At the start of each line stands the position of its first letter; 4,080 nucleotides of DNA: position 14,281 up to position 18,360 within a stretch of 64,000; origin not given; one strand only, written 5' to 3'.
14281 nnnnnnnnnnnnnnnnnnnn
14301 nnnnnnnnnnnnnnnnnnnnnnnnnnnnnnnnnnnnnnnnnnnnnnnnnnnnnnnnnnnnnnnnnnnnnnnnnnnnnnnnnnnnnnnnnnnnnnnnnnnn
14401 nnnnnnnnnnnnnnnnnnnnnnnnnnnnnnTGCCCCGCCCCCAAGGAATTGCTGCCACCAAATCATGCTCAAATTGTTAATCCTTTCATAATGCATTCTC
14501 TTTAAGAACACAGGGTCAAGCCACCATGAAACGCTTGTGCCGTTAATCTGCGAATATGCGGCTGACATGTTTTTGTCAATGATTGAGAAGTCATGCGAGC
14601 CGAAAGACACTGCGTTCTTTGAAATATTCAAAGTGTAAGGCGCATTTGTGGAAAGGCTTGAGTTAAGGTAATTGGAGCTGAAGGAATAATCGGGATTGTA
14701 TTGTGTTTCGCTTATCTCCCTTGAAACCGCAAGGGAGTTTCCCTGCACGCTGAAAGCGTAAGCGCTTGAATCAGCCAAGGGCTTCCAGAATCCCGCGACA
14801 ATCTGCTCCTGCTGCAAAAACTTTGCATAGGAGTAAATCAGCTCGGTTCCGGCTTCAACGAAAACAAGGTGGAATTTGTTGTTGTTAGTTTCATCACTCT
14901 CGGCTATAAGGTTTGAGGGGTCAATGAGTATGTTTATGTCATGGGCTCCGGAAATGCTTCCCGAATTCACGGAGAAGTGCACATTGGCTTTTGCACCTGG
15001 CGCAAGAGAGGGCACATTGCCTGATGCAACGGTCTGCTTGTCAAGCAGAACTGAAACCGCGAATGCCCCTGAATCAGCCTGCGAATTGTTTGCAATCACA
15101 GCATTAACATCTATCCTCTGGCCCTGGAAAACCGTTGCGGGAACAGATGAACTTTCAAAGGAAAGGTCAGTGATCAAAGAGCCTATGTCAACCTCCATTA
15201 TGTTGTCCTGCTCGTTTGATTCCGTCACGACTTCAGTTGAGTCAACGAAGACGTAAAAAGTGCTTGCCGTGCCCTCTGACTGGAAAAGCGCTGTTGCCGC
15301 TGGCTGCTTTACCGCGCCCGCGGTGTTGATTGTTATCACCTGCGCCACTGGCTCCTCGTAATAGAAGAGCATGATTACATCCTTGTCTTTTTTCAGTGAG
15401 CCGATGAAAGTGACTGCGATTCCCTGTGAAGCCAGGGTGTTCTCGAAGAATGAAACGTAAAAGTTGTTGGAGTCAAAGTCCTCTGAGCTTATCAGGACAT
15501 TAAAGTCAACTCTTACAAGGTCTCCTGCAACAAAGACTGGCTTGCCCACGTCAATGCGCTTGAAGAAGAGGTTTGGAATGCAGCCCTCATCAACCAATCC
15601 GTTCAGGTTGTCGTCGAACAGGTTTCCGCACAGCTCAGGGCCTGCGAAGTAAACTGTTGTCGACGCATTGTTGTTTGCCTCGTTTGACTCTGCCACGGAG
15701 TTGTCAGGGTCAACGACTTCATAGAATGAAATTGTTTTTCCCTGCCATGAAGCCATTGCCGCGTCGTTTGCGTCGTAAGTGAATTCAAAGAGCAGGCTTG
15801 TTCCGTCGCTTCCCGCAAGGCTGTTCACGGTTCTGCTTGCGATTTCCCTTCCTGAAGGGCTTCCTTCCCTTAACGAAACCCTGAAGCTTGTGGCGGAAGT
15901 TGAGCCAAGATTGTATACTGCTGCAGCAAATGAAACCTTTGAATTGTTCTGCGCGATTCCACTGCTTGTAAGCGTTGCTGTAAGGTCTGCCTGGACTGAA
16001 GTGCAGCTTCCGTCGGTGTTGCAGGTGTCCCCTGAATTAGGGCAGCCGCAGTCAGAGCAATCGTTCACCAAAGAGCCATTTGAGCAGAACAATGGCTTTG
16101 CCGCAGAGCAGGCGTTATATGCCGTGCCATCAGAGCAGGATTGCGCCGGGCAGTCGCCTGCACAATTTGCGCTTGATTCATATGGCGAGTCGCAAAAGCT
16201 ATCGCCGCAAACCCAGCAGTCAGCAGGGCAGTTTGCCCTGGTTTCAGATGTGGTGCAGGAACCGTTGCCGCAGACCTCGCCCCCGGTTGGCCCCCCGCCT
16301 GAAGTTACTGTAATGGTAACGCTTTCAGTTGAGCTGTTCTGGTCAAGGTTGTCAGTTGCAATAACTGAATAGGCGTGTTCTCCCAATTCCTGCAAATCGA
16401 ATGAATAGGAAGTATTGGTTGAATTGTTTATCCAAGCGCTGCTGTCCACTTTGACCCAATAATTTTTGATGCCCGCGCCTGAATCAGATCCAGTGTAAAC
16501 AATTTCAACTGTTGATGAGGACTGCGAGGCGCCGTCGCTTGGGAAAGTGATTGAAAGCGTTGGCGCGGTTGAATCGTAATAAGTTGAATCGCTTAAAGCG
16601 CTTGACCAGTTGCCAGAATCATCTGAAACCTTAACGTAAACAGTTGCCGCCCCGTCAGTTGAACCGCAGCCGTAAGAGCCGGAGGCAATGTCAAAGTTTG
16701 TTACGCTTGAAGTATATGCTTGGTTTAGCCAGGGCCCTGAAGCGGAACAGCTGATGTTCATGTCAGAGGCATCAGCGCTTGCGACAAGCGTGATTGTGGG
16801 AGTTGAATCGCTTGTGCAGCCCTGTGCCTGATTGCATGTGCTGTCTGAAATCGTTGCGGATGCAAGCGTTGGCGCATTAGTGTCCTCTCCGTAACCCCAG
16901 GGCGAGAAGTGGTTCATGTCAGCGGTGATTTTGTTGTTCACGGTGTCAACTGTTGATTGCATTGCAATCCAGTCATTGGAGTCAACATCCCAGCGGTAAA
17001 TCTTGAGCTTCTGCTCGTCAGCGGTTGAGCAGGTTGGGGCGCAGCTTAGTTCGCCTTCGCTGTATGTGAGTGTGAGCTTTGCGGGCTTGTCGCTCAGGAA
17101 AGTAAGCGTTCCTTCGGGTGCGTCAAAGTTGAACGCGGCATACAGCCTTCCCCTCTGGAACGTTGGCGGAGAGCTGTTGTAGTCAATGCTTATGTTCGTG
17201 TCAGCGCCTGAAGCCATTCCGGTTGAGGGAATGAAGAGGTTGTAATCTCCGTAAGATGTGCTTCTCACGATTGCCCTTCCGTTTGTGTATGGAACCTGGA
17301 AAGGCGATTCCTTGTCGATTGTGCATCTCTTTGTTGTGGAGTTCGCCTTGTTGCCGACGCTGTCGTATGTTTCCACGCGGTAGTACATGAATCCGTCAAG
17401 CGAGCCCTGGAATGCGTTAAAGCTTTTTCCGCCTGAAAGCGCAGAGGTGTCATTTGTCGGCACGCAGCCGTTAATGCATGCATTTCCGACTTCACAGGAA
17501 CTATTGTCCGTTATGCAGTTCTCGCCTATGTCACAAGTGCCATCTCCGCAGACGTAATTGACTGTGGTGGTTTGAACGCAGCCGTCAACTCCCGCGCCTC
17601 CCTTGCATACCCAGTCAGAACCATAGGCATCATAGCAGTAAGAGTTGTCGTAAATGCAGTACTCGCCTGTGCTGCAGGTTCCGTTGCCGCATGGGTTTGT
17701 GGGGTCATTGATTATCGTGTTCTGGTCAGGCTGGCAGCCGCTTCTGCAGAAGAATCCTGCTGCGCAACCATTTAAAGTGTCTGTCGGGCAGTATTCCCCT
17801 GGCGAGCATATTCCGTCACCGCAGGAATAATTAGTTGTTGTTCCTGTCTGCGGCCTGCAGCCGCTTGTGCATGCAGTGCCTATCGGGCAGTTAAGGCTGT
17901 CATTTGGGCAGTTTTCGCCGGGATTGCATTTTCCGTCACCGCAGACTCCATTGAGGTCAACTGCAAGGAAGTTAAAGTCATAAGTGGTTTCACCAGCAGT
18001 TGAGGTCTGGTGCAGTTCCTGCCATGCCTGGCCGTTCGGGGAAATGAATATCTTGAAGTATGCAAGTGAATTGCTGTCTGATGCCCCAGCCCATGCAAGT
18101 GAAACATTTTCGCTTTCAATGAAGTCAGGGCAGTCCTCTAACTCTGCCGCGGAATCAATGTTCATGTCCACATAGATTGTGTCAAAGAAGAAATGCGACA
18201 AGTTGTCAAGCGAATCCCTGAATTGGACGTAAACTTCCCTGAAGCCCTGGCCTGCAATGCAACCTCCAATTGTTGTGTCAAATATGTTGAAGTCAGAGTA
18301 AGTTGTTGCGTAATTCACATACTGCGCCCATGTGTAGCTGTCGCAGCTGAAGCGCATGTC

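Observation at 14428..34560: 20.1-kb single ORF encoding a 6,710-aa secreted mosaic surface protein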

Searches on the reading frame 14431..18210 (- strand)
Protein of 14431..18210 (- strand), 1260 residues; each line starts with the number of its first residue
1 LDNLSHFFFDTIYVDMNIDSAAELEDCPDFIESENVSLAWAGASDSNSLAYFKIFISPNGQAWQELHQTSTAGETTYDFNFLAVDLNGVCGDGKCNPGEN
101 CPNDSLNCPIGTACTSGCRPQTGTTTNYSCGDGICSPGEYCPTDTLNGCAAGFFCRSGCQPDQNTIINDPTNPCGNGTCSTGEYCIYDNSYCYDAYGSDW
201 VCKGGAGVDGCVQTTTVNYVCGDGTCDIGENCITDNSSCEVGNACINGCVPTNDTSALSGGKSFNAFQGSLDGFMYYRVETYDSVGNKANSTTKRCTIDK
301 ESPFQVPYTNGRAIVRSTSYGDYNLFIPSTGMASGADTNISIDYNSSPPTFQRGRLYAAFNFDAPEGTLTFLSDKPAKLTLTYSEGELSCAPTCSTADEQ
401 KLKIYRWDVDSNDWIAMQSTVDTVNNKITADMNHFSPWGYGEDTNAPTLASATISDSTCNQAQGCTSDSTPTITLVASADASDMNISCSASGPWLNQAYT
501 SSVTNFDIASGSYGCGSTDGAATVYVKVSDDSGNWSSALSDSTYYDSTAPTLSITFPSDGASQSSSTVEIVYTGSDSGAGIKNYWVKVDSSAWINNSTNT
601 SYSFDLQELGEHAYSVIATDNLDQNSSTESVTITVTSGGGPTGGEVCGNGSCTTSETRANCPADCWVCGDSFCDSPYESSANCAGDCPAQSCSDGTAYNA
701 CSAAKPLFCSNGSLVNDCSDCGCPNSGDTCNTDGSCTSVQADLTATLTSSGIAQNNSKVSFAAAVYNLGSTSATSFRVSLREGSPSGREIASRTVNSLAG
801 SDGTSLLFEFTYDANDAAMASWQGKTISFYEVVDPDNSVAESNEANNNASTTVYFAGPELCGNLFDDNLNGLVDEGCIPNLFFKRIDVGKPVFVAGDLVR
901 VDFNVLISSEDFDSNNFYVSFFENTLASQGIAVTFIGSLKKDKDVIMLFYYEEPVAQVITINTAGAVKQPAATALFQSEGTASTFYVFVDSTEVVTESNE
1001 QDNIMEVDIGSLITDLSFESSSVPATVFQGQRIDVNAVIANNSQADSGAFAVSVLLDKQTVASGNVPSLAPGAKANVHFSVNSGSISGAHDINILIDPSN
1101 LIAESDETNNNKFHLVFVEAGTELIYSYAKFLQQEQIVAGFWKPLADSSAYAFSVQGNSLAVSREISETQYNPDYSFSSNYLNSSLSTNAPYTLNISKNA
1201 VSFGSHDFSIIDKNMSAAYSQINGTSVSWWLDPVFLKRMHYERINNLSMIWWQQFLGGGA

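Call 17: find_homologous_proteins(query=window:14431-18210:-, max_evalue=0.00001)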
Query window:14431-18210:- (1260 aa): 2 proteins with E <= 0.00001 among 7935 candidates.
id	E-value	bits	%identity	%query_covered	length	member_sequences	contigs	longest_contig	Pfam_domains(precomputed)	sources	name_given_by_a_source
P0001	2.4e-214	733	39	86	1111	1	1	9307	PF07705.18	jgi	jgi:hypothetical protein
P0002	3.5e-7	47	31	13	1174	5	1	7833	PF07495.20,PF13229.13,PF13715.13,PF13205.13,PF17957.8,PF13750.13,PF13620.13,PF09136.17,PF19077.7,PF05048.20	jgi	jgi:parallel beta-helix repeat protein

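Call 18: find_encoding_contigs(protein=P0001, flank=10000, max_places=4)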
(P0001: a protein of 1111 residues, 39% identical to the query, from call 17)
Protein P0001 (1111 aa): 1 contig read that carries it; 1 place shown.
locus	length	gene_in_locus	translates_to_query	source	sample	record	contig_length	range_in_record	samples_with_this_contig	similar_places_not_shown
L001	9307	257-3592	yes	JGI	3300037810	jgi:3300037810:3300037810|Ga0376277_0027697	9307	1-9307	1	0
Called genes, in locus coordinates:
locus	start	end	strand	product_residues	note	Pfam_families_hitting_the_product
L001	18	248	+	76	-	-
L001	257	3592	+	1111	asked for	PF07705:CARDB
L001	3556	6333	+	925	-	PF07705:CARDB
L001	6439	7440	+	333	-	PF00044:Gp_dh_N, PF02800:Gp_dh_C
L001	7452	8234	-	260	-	PF11345:DUF3147 (weak)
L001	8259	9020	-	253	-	PF06560:GPI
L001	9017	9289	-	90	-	-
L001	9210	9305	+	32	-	?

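Call 24: find_related_loci(query=A1, collection=genome_contigs, flank=10000)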
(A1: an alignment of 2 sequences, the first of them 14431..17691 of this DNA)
Query A1 (1087 aa) in genome_contigs; peptide patterns used: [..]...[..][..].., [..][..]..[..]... (x = any residue, [..] = any of these).
145 stretches matched a pattern; 1 encode a relative of the query (tblastn E <= 1e-3); 1 distinct loci.
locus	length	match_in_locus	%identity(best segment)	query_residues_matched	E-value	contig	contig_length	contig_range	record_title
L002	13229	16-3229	45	1-1081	0e+0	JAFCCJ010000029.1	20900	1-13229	MAG: Candidatus Iainarchaeum archaeon isolate AB_3033_Bin_152 AB_3033_Bin_152_scaffold_4808, whole genome shotgun sequen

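Call 26: find_related_loci(query=A1, collection=metagenome_contigs, flank=10000)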
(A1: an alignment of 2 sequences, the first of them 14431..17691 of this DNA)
Query A1 (1087 aa) in metagenome_contigs; peptide patterns used: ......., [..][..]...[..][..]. (x = any residue, [..] = any of these).
160 stretches matched a pattern; 7 encode a relative of the query (tblastn E <= 1e-3); 7 distinct loci.
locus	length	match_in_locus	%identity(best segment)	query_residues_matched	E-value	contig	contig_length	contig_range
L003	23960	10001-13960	39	1-1079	0e+0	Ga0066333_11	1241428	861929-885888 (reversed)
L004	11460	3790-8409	40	1-1087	0e+0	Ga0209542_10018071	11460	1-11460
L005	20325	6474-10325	35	1-1082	1e-172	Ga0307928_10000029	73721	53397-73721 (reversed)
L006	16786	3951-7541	33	1-1082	6e-83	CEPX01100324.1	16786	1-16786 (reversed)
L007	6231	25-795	37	28-276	1e-42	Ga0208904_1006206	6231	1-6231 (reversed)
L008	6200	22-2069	42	686-1086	2e-29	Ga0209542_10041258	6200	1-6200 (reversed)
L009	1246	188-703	33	913-1082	3e-22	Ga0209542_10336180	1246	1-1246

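Call 68: search_solved_structures(query=window:14431-17463:-, max_evalue=0.1)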
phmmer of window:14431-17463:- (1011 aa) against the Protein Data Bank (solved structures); distinct sequences matched with E-value up to 0.1: 2.
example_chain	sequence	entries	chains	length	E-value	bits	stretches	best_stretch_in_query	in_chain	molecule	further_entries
2l0d_A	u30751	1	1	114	1.1e-05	27.1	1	772-867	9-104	Cell surface protein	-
2kut_A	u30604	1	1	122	6.1e-05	24.6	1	505-602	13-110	Uncharacterized protein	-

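Call 77: search_protein_representatives(alignment_id=A1)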
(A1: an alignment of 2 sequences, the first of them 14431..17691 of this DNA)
Query: 2 sequences, 1157 profile positions. Proteins with E-value up to 0.001 (for the whole library): 7192; up to 1e-10: 2202; up to 1e-30: 274. The best 150 are listed.
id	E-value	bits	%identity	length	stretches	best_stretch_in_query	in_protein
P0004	0.0e+00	2537.7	-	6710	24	20-1156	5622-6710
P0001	0.0e+00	2193.0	-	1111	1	1-1157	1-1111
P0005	6.4e-257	872.2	-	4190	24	307-497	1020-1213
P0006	3.7e-224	763.7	-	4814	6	18-837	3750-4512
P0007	3.4e-212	724.1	-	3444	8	30-837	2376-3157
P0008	1.3e-182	626.1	-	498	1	638-1156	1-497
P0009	4.4e-165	568.0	-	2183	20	376-497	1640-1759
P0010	9.8e-164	563.6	-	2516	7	14-392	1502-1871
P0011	2.0e-155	536.1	-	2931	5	876-1155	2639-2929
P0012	7.9e-155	534.1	-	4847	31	320-437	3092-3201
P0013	1.0e-151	523.8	-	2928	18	404-496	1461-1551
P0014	1.5e-139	483.5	-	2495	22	379-492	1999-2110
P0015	2.4e-139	482.8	-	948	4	506-837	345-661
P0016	5.3e-132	458.5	-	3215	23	881-1008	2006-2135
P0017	3.8e-117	409.3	-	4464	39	325-443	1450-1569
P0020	4.1e-101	356.2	-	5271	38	379-481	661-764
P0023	3.5e-94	333.2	-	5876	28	399-506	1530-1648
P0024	2.3e-92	327.2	-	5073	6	18-308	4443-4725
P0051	1.6e-62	228.4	-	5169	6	68-309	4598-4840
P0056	1.7e-58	215.1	-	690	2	377-511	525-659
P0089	1.5e-50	188.7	-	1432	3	377-496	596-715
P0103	4.3e-46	174.0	-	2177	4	565-812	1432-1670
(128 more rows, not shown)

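Call 78: list_cluster_members(proteins=[P0004, P0005, P0006, P0011, P0012, P0017, P0020, P0023, P0024, P0051])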
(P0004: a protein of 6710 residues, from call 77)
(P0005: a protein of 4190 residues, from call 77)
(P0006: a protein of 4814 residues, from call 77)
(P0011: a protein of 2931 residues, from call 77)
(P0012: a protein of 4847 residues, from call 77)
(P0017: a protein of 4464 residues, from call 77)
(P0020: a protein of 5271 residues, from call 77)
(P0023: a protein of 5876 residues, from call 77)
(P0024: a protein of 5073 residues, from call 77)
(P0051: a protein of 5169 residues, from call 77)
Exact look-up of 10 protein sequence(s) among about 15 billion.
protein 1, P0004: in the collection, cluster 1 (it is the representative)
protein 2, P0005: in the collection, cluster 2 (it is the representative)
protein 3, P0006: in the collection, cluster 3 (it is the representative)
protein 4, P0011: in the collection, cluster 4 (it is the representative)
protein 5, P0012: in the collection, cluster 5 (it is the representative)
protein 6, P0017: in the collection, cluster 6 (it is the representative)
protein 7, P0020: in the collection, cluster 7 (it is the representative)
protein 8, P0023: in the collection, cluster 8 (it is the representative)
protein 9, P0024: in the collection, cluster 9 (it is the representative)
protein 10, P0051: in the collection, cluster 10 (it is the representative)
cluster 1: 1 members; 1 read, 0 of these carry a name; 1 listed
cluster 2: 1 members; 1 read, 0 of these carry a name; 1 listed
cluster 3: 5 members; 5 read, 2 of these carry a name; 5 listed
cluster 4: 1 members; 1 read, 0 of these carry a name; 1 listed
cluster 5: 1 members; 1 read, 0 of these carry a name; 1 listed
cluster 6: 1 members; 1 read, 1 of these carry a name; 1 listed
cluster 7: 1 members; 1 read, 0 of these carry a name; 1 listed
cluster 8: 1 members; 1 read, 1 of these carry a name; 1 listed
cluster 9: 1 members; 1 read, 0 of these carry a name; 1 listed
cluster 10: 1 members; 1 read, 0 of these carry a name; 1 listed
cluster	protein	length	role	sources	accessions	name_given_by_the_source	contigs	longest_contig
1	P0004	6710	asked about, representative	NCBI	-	-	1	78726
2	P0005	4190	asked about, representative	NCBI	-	-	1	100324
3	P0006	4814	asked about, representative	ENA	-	-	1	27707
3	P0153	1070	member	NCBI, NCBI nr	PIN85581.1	MAG: hypothetical protein COV47_01420 [Candidatus Diapherotrites archaeon ...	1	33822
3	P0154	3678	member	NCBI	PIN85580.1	MAG: hypothetical protein COV47_01415, partial [Candidatus Diapherotrites archaeon ...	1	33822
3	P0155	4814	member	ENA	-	-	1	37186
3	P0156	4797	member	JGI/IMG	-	-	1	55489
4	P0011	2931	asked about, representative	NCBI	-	-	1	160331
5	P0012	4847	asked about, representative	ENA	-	-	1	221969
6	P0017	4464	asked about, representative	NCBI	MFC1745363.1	hypothetical protein ACFL35_15320, partial [Candidatus Riflebacteria bacterium]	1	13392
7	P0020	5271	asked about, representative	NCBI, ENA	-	-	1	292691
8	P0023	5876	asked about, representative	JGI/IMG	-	hypothetical protein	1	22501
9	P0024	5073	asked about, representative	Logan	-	-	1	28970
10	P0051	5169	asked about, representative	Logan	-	-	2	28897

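Call 82: search_protein_families(library=pfam, proteins=[P0056, P0089, P0103, P0011], max_evalue=0.001)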
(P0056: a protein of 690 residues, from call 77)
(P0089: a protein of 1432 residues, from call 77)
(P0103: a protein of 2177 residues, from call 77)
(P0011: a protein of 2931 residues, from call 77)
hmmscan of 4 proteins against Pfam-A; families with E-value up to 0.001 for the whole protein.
P0056 (690 aa): 4 families
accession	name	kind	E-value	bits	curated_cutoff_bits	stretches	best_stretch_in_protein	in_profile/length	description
PF17957.7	Big_7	-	7.4e-10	39.8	24.1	2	558-624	1-70/70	Bacterial Ig domain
PF22352.2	K319L-like_PKD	-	4.4e-06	27.1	27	0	570-643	6-84/84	K319L-like, PKD domain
PF19077.6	Big_13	-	6.6e-05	23.8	27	0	257-333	21-101/102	Bacterial Ig-like domain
PF25788.1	Ig_Rha78A_N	-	0.00059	20.5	27.4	0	139-199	5-64/105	Rha78A-like, N-terminal immunoglobulin domain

P0089 (1432 aa): 3 families
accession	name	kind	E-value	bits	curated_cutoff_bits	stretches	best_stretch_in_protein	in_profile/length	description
PF01522.26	Polysacc_deac_1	-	2.3e-12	47.4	23.1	1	183-298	4-112/124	Polysaccharide deacetylase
PF17957.7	Big_7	-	2e-08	35.2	24.1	2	629-694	1-69/70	Bacterial Ig domain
PF19077.6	Big_13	-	0.00014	22.7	27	0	649-714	29-100/102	Bacterial Ig-like domain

P0103 (2177 aa): 6 families
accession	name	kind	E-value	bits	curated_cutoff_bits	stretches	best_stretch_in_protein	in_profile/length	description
PF07705.17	CARDB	-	2.9e-27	95.3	22.7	2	1785-1885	1-101/101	CARDB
PF11617.13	Cu-binding_MopE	-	2.5e-06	28.1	27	1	74-103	1-29/30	Putative metal-binding motif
PF13620.12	CarboxypepD_reg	-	7.3e-06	26.7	32.3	1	1994-2046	4-57/82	Carboxypeptidase regulatory-like domain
PF19077.6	Big_13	-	0.00013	22.9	27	0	1381-1422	58-100/102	Bacterial Ig-like domain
PF07495.19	Y_Y_Y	-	0.00025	21.3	26.6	0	1378-1422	19-64/65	Y_Y_Y domain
PF02369.22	Big_1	-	0.00037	21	34.9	0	1993-2035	22-68/93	Bacterial Ig-like domain (group 1)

P0011 (2931 aa): 2 families
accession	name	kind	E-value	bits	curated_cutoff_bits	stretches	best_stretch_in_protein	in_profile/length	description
PF07705.17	CARDB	-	3.8e-38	130.2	22.7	3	2683-2782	2-99/101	CARDB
PF17957.7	Big_7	-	0.00027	22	24.1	1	1797-1863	1-68/70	Bacterial Ig domain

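Call 107: search_protein_families(library=pfam, proteins=[P0156, L003:2-13981:+], max_evalue=0.0001)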
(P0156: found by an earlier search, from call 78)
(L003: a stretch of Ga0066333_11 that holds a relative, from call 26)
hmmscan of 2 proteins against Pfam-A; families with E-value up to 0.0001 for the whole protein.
P0156 (4797 aa): 4 families
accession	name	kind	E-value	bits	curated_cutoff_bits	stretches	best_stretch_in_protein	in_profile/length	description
PF09294.16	Interfer-bind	-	1.6e-20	73.8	21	0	2760-2814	48-103/104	Interferon-alpha/beta receptor, fibronectin type III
PF07705.17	CARDB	-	3.2e-15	56.6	22.7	2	4274-4375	2-100/101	CARDB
PF00041.27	fn3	-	1.2e-13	51.5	25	0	2412-2510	11-72/84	Fibronectin type III domain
PF16655.11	PhoD_N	-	5.3e-05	24.1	30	0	2576-2623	50-90/90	PhoD-like phosphatase, N-terminal domain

L003:2-13981:+ (4660 aa): 6 families
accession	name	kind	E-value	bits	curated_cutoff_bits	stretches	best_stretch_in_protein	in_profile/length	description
PF13385.13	Laminin_G_3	-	1.1e-36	126.7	27.6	2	635-787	3-150/151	Concanavalin A-like lectin/glucanases superfamily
PF07705.17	CARDB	-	9.2e-18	64.8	22.7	2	4414-4511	2-98/101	CARDB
PF07953.20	Toxin_R_bind_N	-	5.2e-14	52.8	23.8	1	117-293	4-182/191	Clostridium neurotoxin, N-terminal receptor binding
PF09294.16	Interfer-bind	-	3.8e-10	40.4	21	0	837-872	65-103/104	Interferon-alpha/beta receptor, fibronectin type III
PF00041.27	fn3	-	2.1e-07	31.5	25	0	539-573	2-36/84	Fibronectin type III domain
PF00354.24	Pentaxin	-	5.8e-06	26.6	25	0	714-796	84-172/194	Pentaxin family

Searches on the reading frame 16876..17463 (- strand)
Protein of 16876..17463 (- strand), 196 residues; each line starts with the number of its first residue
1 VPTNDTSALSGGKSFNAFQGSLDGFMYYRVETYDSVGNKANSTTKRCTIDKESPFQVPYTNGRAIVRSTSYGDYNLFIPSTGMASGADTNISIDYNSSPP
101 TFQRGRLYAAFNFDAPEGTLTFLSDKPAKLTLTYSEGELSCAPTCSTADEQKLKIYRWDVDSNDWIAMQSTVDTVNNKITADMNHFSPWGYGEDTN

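Call 41: search_protein_families(library=pfam, proteins=[window:16876-17463:-], max_evalue=1)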
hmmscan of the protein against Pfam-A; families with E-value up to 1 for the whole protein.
window:16876-17463:- (196 aa): 1 family
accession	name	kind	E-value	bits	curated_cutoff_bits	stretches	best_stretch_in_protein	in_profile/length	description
PF05785.17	CNF1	-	0.035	13.8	25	1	123-177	121-177/286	Rho-activating domain of cytotoxic necrotizing factor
